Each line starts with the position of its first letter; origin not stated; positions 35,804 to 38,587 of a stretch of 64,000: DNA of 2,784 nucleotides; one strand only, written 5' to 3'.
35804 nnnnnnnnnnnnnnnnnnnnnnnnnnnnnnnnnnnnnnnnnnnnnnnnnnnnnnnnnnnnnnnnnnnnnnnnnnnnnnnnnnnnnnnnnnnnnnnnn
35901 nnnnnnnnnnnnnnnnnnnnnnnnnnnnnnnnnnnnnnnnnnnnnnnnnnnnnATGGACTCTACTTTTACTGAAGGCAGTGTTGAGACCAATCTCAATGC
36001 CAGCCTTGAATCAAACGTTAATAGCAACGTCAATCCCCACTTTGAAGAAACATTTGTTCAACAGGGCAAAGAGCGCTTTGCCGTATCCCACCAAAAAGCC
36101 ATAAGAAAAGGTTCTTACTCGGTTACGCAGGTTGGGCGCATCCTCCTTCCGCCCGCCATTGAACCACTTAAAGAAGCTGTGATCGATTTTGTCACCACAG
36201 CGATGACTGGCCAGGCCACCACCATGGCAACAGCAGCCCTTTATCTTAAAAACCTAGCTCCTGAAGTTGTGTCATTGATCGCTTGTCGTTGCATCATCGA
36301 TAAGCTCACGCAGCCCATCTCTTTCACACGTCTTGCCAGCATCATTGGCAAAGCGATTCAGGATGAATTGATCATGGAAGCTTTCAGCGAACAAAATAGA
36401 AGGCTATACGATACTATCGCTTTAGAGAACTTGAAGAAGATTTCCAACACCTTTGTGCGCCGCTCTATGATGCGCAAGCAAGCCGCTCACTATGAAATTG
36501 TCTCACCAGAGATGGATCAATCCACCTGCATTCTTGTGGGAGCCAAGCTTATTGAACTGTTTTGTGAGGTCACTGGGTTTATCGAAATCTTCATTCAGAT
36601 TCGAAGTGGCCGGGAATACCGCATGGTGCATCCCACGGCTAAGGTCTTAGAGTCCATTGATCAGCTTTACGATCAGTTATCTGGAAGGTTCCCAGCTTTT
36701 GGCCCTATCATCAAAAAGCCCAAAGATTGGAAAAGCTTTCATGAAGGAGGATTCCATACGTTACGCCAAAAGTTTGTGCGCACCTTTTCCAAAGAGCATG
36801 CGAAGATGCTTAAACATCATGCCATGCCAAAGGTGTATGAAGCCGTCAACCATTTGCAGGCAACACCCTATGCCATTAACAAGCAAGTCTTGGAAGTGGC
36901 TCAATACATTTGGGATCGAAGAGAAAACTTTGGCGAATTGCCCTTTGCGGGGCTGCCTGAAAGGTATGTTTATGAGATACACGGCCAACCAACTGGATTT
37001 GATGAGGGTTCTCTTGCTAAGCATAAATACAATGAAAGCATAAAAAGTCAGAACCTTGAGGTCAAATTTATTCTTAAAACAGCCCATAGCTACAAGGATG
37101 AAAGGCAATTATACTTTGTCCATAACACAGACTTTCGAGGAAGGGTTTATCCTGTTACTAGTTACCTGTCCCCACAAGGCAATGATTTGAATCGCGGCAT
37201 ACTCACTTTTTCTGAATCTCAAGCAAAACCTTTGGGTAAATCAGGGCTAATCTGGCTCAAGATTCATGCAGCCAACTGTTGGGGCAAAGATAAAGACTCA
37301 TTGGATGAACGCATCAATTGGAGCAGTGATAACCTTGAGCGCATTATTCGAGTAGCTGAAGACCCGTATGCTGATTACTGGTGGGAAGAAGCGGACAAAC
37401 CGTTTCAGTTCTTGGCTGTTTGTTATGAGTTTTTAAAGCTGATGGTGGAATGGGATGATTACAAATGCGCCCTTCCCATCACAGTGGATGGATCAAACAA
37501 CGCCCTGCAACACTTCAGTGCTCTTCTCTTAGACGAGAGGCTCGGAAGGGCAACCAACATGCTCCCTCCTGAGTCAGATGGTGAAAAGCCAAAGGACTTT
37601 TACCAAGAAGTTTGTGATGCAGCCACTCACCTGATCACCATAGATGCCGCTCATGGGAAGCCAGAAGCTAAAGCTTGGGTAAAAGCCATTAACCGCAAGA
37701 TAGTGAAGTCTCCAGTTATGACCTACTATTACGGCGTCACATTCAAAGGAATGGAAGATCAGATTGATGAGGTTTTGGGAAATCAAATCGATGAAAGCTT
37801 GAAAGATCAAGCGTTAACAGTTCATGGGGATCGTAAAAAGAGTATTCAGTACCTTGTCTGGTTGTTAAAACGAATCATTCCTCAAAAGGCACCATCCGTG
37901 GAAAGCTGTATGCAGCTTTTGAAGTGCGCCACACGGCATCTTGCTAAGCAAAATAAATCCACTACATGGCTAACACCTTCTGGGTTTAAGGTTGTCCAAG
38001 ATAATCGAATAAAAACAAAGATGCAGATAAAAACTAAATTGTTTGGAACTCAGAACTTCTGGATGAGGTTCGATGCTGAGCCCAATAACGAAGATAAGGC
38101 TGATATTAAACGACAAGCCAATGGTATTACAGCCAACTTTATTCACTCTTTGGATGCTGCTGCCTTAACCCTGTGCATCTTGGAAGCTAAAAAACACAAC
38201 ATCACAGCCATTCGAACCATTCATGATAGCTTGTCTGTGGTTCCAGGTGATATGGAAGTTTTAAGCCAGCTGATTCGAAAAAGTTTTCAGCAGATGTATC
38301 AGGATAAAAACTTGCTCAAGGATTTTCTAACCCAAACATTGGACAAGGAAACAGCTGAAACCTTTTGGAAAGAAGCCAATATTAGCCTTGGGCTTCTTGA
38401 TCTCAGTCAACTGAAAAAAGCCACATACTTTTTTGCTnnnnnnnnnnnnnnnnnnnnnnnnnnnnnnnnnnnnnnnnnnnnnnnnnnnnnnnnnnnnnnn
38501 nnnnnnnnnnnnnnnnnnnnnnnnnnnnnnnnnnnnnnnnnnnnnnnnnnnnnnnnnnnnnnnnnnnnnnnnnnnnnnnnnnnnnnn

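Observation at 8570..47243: Complete temperate T7-like prophage (ssRNAP-encoding Autographiviridae type), integrated in tRNA-Val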

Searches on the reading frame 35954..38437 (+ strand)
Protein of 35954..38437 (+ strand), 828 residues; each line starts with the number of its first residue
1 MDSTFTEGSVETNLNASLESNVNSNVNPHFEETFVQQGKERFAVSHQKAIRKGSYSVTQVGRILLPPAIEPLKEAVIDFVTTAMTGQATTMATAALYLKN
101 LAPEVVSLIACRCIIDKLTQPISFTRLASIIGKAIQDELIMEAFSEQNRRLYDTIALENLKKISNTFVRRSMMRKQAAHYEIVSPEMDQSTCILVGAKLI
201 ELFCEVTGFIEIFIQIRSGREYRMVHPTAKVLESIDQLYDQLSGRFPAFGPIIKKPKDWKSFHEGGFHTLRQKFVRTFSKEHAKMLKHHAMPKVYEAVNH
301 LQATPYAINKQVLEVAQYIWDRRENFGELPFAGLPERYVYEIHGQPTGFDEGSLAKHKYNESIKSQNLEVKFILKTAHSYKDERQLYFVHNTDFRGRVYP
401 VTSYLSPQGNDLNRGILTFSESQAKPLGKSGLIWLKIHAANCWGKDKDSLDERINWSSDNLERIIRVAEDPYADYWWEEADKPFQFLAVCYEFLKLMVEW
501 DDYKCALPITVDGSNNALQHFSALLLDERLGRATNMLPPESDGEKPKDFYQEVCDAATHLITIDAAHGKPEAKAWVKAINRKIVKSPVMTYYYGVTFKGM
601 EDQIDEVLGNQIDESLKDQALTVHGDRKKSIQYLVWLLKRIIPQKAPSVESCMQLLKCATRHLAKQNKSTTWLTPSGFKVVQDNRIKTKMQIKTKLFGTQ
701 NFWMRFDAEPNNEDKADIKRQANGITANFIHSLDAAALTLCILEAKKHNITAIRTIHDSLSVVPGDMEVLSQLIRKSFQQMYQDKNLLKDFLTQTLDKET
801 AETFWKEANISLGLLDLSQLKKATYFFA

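Call 10: search_protein_families(library=pfam, proteins=[window:35954-38437:+], max_evalue=0.01)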
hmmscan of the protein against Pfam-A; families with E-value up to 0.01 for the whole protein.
window:35954-38437:+ (828 aa): 2 families
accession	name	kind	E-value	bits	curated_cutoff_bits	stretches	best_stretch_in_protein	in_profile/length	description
PF00940.24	RNA_pol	-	9.1e-88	295.5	22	1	425-797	1-370/448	DNA-dependent RNA polymerase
PF14700.11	RPOL_N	-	6.5e-16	59.1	30.1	1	85-302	70-333/334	DNA-directed RNA polymerase N-terminal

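Call 14: search_dna_similar(query=window:35954-38437:+, collection=phages, mode=protein, max_rows=25)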
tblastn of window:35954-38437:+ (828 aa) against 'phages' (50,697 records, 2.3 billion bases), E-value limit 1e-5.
Records with a match: 2738; places in all: 2783; records where one place covers at least 80% of the query: 2477.
Best place of each record, by identity: <60% 2738.
By first word of the organism name: Klebsiella 703; Escherichia 364; Pseudomonas 331; Acinetobacter 168; Vibrio 133; Salmonella 113; Yersinia 92; Pectobacterium 84; Ralstonia 55; Xanthomonas 55; and 76 more.
By host as written in the record: - 389; Klebsiella pneumoniae 377; Escherichia coli 123; Acinetobacter baumannii 61; Pseudomonas putida KT2440 and Paw85 53; Pseudomonas aeruginosa 44; Yersinia pestis 38; Pectobacterium atrosepticum DSM18077 33; and 698 more.
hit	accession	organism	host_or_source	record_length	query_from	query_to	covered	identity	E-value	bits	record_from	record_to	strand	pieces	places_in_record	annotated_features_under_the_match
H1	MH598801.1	Pelagibacter phage HTVC200P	Candidatus Pelagibacter sp. FZCC0015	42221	31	828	96%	31.5%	3e-99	345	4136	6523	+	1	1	RNA polymerase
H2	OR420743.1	Roseobacter phage CRP-125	Paracoccaceae bacterium strain FZCC0023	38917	40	828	95%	31.7%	2e-99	346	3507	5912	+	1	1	RNA polymerase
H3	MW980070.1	Rhizobium phage RHEph21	Rhizobium gallicum sv. phaseoli R72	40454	30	828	96%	30.9%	6e-101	350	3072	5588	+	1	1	DNA-directed RNA polymerase protein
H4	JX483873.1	Rhizobium phage RHEph01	Rhizobium etli Brasil5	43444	27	828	97%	30.6%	2e-105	363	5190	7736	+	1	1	putative DNA-dependent RNA polymerase protein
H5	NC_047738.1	Rhizobium phage RHEph01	Rhizobium etli Brasil5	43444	27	828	97%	30.6%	2e-105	363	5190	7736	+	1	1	putative DNA-dependent RNA polymerase protein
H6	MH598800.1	Pelagibacter phage HTVC031P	Candidatus Pelagibacter ubique HTCC1062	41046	38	828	96%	31.0%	1e-99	346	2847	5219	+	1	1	RNA polymerase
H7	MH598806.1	Pelagibacter phage HTVC119P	Candidatus Pelagibacter sp. HTCC7211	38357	31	828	96%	30.7%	1e-98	343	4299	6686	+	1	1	RNA polymerase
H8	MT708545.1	Rhizobium phage Pasto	Bradyrhizobium japonicum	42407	38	828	96%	30.9%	1e-101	352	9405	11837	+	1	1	RNA polymerase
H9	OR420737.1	Roseobacter phage CRP-171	Paracoccaceae bacterium strain FZCC0023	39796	40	828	95%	31.0%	3e-96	336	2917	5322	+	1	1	RNA polymerase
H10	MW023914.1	Rhizobium phage vB_RleA_TRX32-1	Rhizobium leguminosarum TRX32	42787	27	828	97%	30.4%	6e-103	356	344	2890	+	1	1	DNA-directed RNA polymerase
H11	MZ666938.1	Desulfovibrio phage ProddE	Desulfovibrio desulfuricans strain ...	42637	30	828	96%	30.5%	3e-101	351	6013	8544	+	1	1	RNA polymerase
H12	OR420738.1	Pelagibacter phage HTVC131P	Candidatus Pelagibacter sp. HTCC7211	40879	31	828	96%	30.5%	8e-94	329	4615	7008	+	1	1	RNA polymerase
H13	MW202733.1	Caudoviricetes sp.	Manatee Spring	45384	30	828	96%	30.5%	3e-101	351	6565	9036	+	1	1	DNA directed RNA polymerase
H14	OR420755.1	Roseobacter phage CRP-113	Paracoccaceae bacterium strain FZCC0023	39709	40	828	95%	30.8%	7e-96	335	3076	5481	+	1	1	RNA polymerase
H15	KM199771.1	Mesorhizobium phage vB_MloP_Lo5R7ANS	Mesorhizobium loti R7ANS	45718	38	828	96%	30.6%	8e-98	341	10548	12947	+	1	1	DNA-directed RNA polymerase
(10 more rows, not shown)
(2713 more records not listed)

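Call 15: find_related_loci(query=window:35954-38437:+, collection=genome_contigs, flank=10000)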
Query window:35954-38437:+ (828 aa) in genome_contigs; peptide patterns used: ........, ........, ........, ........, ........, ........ (x = any residue, [..] = any of these).
16 stretches matched a pattern; 1 encode a relative of the query (tblastn E <= 1e-3); 1 distinct loci.
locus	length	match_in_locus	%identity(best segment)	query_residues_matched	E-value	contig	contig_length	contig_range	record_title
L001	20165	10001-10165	38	223-268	2e-4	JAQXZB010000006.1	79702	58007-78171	MAG: Clostridiales bacterium isolate SUG1652 k141_3202793, whole genome shotgun sequence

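Call 16: find_encoding_contigs(protein=window:35954-38437:+, flank=10000, max_places=10)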
Protein window:35954-38437:+ (828 aa): 6 contigs read that carry it; 3 places shown.
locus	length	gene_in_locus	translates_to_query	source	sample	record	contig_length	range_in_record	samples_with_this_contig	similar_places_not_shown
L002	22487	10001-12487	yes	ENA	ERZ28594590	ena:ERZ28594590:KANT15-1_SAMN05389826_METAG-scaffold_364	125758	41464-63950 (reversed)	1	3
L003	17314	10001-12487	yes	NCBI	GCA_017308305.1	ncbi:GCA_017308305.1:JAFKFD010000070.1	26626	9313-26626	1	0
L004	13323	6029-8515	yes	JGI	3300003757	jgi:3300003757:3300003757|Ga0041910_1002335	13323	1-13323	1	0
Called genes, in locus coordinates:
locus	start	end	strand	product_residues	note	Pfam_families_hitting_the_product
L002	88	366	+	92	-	PF05015:HigB-like_toxin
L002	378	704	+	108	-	PF01381:HTH_3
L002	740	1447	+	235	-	-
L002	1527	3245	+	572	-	PF03906:Phage_T7_tail (weak)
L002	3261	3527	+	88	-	-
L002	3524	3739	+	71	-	PF11123:DNA_Packaging_2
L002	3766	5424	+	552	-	PF03237:Terminase_6N (faint), PF22530:Terminase-T7_RNaseH-like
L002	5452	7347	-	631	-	-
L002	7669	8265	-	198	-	PF00589:Phage_integrase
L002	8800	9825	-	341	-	PF00126:HTH_1, PF03466:LysR_substrate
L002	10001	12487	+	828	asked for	PF14700:RPOL_N, PF00940:RNA_pol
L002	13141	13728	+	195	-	-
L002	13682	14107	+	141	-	PF05367:Phage_endo_I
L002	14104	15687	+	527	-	PF21268:Helic-prim_T7_N, PF01751:Toprim (faint), PF13155:Toprim_2, PF03796:DnaB_C, PF06745:ATPase (weak)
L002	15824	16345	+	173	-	PF02498:Bro-N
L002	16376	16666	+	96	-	PF19905:DUF6378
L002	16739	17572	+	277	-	PF02498:Bro-N, PF03374:ANT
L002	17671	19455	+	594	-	PF00476:DNA_pol_A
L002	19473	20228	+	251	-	PF02739:5_3_exonuc_N, PF01367:5_3_exonuc (weak)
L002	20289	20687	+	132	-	PF12728:HTH_17 (faint)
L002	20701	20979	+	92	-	PF12728:HTH_17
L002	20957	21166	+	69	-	PF12728:HTH_17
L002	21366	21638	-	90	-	PF00216:Bac_DNA_binding, PF18291:HU-HIG (weak)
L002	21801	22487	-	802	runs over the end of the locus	PF02190:LON_substr_bdg, PF00004:AAA, PF07728:AAA_5, PF22667:Lon_lid, PF05362:Lon_C, PF13541:ChlI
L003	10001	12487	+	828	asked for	PF14700:RPOL_N, PF00940:RNA_pol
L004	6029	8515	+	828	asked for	PF14700:RPOL_N, PF00940:RNA_pol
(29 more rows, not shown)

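Call 27: find_homologous_proteins(query=window:35954-38437:+, max_evalue=1e-30)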
Query window:35954-38437:+ (828 aa): 95 proteins with E <= 1e-30 among 7200 candidates.
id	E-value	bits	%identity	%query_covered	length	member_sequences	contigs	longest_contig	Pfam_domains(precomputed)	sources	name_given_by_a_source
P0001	0.0e+0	1906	100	100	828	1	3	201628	PF14700.12,PF00940.25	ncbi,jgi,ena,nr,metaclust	ncbi:MAG: hypothetical protein J0G29_02450 [Alphaproteobacteria bacterium]|nr:hypothetical protein [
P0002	0.0e+0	1650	88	97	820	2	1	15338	PF14700.12,PF00940.25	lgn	-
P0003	0.0e+0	1540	81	100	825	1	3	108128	PF14700.12,PF00940.25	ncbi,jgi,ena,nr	ncbi:MAG: hypothetical protein J0G29_02150 [Alphaproteobacteria bacterium]|nr:hypothetical protein [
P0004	5.3e-244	830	47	97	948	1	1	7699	PF14700.12,PF00940.25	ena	-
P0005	2.2e-161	557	37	98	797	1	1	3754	PF14700.12,PF00940.25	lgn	-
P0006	3.5e-158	546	38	92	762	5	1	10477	PF14700.12,PF00940.25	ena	-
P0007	1.1e-125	439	35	93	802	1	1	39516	PF14700.12,PF00940.25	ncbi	-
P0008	6.4e-111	390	32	96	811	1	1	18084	PF14700.12,PF00940.25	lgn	-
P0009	2.9e-109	385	31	96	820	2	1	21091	PF14700.12,PF00940.25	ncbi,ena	-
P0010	2.9e-105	371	31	93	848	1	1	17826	PF14700.12,PF00940.25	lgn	-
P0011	8.1e-105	370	30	96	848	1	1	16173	PF14700.12,PF00940.25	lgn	-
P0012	1.0e-104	370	31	96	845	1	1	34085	PF14700.12,PF00940.25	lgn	-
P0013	1.1e-104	369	32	96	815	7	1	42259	PF14700.12,PF00940.25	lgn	-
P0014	4.4e-104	367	30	96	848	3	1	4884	PF14700.12,PF00940.25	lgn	-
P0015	1.7e-103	366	30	96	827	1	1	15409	PF14700.12,PF00940.25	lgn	-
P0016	2.1e-103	365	33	96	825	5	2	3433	PF14700.12,PF00940.25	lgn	-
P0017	2.6e-103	365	30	96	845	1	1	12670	PF14700.12,PF00940.25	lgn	-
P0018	1.5e-102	362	31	96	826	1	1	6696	PF14700.12,PF00940.25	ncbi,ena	-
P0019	4.7e-102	361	33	89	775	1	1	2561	PF14700.12,PF00940.25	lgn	-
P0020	4.7e-102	361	30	93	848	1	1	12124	PF14700.12,PF00940.25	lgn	-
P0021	1.0e-101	360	32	93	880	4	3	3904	PF14700.12,PF00940.25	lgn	-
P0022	1.7e-101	359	31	96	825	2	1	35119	PF14700.12,PF00940.25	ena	-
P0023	2.7e-101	358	29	93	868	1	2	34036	PF14700.12,PF00940.25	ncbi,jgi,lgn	jgi:DNA-directed RNA polymerase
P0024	6.3e-101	357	32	96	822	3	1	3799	PF14700.12,PF00940.25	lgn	-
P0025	1.7e-100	356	31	94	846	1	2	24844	PF14700.12,PF00940.25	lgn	-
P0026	6.4e-100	354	30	96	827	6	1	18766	PF14700.12,PF00940.25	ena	-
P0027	6.9e-100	354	30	96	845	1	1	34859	PF14700.12,PF00940.25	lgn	-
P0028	5.6e-99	351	29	96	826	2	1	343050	PF14700.12,PF00940.25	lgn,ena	-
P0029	6.4e-99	350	29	96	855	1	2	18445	PF14700.12,PF00940.25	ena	-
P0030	1.7e-98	349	29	93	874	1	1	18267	PF14700.12,PF00940.25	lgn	-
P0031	8.7e-97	343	31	93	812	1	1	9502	PF14700.12,PF00940.25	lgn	-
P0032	5.6e-96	341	31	93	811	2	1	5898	PF14700.12,PF00940.25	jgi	jgi:DNA-directed RNA polymerase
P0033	6.4e-96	340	31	93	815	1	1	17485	PF14700.12,PF00940.25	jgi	jgi:DNA-directed RNA polymerase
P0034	2.3e-95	339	30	96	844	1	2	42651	PF14700.12,PF00940.25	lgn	-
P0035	2.2e-94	335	31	93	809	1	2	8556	PF14700.12,PF00940.25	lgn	-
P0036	5.8e-94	334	30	96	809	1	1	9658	PF14700.12,PF00940.25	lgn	-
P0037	5.8e-94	334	29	94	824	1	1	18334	PF14700.12,PF00940.25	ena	-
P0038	4.4e-93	331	30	96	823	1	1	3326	PF14700.12,PF00940.25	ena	-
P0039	1.2e-91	326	31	96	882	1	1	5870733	PF14700.12,PF00940.25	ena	-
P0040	1.2e-88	316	28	97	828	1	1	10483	PF14700.12,PF00940.25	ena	-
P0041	1.7e-88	316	28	97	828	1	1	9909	PF14700.12,PF00940.25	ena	-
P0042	1.9e-88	316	30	99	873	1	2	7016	PF14700.12,PF00940.25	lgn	-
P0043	5.4e-85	304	29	100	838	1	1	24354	PF14700.12,PF00940.25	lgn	-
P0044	5.5e-85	304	29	93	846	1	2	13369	PF00940.25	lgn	-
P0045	8.3e-85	304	27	96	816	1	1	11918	PF14700.12,PF00940.25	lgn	-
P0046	1.3e-83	300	30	93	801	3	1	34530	PF14700.12,PF00940.25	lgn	-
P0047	1.7e-83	299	29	96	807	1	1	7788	PF14700.12,PF00940.25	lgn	-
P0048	2.2e-83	299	30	95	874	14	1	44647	PF14700.12,PF00940.25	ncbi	-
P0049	2.7e-83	299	29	94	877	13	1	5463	PF14700.12,PF00940.25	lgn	-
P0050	4.0e-81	292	28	97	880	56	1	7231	PF14700.12,PF00940.25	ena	-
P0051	4.2e-81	291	27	96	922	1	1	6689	PF14700.12,PF00940.25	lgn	-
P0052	2.3e-80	289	29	96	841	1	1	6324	PF14700.12,PF00940.25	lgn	-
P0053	3.1e-78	282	29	91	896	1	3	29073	PF14700.12,PF00940.25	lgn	-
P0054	1.1e-77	280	29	86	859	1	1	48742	PF14700.12,PF00940.25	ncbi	-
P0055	1.3e-77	280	28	97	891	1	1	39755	PF14700.12,PF00940.25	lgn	-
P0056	7.9e-77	277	29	95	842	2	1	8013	PF14700.12,PF00940.25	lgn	-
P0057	4.0e-76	275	28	96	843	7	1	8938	PF14700.12,PF00940.25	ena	-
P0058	5.4e-76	275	28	96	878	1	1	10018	PF14700.12,PF00940.25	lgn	-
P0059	7.9e-76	274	27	100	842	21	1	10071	PF14700.12,PF00940.25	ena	-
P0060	1.0e-75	274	27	96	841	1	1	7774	PF14700.12,PF00940.25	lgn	-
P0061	1.9e-75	273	27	96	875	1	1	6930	PF14700.12,PF00940.25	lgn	-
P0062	2.6e-73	266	27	96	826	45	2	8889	PF14700.12,PF00940.25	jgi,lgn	jgi:DNA-directed RNA polymerase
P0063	3.0e-73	266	27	96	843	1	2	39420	PF14700.12,PF00940.25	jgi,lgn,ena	-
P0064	3.8e-73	265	28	87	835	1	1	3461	PF14700.12,PF00940.25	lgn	-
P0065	4.6e-73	265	27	96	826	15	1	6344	PF14700.12,PF00940.25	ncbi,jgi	-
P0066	1.6e-72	263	27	88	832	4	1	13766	PF14700.12,PF00940.25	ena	-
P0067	1.3e-71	260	28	96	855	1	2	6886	PF14700.12,PF00940.25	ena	-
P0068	6.0e-71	258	27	96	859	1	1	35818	PF14700.12,PF00940.25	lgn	-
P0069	1.1e-70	257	26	98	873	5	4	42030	PF14700.12,PF00940.25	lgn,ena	-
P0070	2.0e-69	253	27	97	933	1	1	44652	PF14700.12,PF00940.25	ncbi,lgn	-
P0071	2.0e-68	250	26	96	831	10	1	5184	PF14700.12,PF00940.25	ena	-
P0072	3.6e-68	249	26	93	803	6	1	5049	PF14700.12,PF00940.25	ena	-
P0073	4.4e-68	248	27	97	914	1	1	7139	PF14700.12,PF00940.25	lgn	-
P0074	4.8e-68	248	27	96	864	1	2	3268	PF14700.12,PF00940.25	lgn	-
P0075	1.6e-67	247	31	70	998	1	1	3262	PF14700.12,PF00940.25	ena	-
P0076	3.5e-67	245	27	91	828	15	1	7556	PF14700.12,PF00940.25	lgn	-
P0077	6.1e-67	245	28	88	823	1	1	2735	PF14700.12,PF00940.25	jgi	jgi:DNA-directed RNA polymerase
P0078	1.5e-66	243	27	95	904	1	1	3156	PF00940.25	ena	-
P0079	6.2e-65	238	31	70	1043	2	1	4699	PF14700.12,PF00940.25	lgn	-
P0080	1.4e-63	234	30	73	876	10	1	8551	PF14700.12,PF00940.25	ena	-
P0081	7.1e-63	231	27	73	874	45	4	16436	PF14700.12,PF00940.25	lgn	-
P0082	1.8e-62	230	26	94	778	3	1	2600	PF00940.25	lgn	-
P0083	2.8e-62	229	25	96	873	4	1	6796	PF14700.12,PF00940.25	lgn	-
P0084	9.0e-60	221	31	71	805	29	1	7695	PF14700.12,PF00940.25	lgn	-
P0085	2.6e-59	219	27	88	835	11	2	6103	PF14700.12,PF00940.25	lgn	-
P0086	2.0e-58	216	27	93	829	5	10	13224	PF14700.12,PF00940.25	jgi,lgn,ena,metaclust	metaclust:\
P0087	1.3e-57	214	28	77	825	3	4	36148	PF14700.12,PF00940.25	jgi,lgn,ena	-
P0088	1.4e-53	200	27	71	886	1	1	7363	PF14700.12,PF00940.25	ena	-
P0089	3.9e-53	199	26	78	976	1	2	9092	PF14700.12,PF00940.25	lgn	-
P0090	1.4e-52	197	29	75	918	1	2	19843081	PF14700.12,PF00940.25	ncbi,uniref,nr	ncbi:hypothetical protein D5086_032249 [Populus alba]|uniref:Uncharacterized protein n=2 Tax=Populus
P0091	1.8e-49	187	25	92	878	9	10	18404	PF00940.25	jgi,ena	jgi:DNA-directed RNA polymerase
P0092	4.3e-47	179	31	69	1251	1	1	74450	PF14700.12,PF00940.25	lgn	-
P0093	1.5e-45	174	30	65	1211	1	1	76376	PF14700.12,PF00940.25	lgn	-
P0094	9.1e-44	168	23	96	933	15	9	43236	PF14700.12,PF00940.25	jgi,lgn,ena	-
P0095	6.3e-43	165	24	94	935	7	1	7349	PF14700.12,PF00940.25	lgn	-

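Call 28: find_encoding_contigs(protein=P0003, flank=10000, max_places=4)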
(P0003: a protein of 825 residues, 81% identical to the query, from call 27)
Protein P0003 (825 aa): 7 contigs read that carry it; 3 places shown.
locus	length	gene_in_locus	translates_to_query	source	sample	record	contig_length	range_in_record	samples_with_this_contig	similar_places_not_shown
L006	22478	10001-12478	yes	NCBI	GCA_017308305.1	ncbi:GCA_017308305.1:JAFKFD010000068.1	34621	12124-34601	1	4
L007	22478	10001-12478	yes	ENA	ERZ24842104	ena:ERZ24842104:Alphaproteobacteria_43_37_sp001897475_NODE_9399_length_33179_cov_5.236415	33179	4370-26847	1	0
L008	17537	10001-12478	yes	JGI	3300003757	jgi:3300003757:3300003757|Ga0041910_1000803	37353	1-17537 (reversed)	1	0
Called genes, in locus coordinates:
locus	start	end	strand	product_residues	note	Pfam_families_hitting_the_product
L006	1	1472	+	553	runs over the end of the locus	PF03237:Terminase_6N (faint), PF22530:Terminase-T7_RNaseH-like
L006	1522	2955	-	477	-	PF25994:HH_AprE, PF26002:Beta-barrel_AprE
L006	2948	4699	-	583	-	PF00664:ABC_membrane, PF02463:SMC_N (faint), PF00005:ABC_tran, PF13304:AAA_21 (faint)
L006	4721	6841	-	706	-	PF09820:AAA-ATPase_like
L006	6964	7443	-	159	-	-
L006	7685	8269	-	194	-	PF00589:Phage_integrase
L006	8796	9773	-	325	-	PF00126:HTH_1, PF03466:LysR_substrate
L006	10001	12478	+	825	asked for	PF14700:RPOL_N, PF00940:RNA_pol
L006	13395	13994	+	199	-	-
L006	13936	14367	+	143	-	PF05367:Phage_endo_I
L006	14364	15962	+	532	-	PF21268:Helic-prim_T7_N, PF13155:Toprim_2, PF03796:DnaB_C, PF06745:ATPase (weak)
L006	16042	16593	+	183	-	PF02498:Bro-N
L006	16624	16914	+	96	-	PF19905:DUF6378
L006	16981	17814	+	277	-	PF02498:Bro-N, PF03374:ANT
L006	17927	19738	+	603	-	PF00476:DNA_pol_A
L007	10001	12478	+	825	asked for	PF14700:RPOL_N, PF00940:RNA_pol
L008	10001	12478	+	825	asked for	PF14700:RPOL_N, PF00940:RNA_pol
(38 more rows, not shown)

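Call 37: find_encoding_contigs(protein=P0039, flank=10000, max_places=2)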
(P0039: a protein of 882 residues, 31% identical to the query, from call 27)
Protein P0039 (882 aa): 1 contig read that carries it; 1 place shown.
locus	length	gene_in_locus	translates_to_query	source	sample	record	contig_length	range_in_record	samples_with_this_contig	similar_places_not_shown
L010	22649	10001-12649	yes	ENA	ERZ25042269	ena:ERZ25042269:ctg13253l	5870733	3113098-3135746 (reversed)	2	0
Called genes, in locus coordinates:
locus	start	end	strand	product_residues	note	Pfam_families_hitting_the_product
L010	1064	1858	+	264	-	-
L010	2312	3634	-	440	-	PF05970:PIF1, PF13245:AAA_19, PF13604:AAA_30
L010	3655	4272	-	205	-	PF11726:YagK_YfjJ_C, PF23343:REP_ORF2-G2P (weak)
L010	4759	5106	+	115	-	-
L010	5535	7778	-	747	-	PF13481:AAA_25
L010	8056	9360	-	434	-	PF13102:Phage_int_SAM_5 (weak), PF00589:Phage_integrase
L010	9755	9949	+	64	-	PF12728:HTH_17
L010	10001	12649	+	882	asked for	PF14700:RPOL_N, PF00940:RNA_pol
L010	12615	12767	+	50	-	-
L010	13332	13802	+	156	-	PF02498:Bro-N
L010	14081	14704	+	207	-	-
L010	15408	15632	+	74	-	-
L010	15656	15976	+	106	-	PF01381:HTH_3, PF12844:HTH_19 (weak), PF13560:HTH_31 (weak)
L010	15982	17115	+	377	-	PF00589:Phage_integrase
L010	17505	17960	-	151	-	PF00137:ATP-synt_C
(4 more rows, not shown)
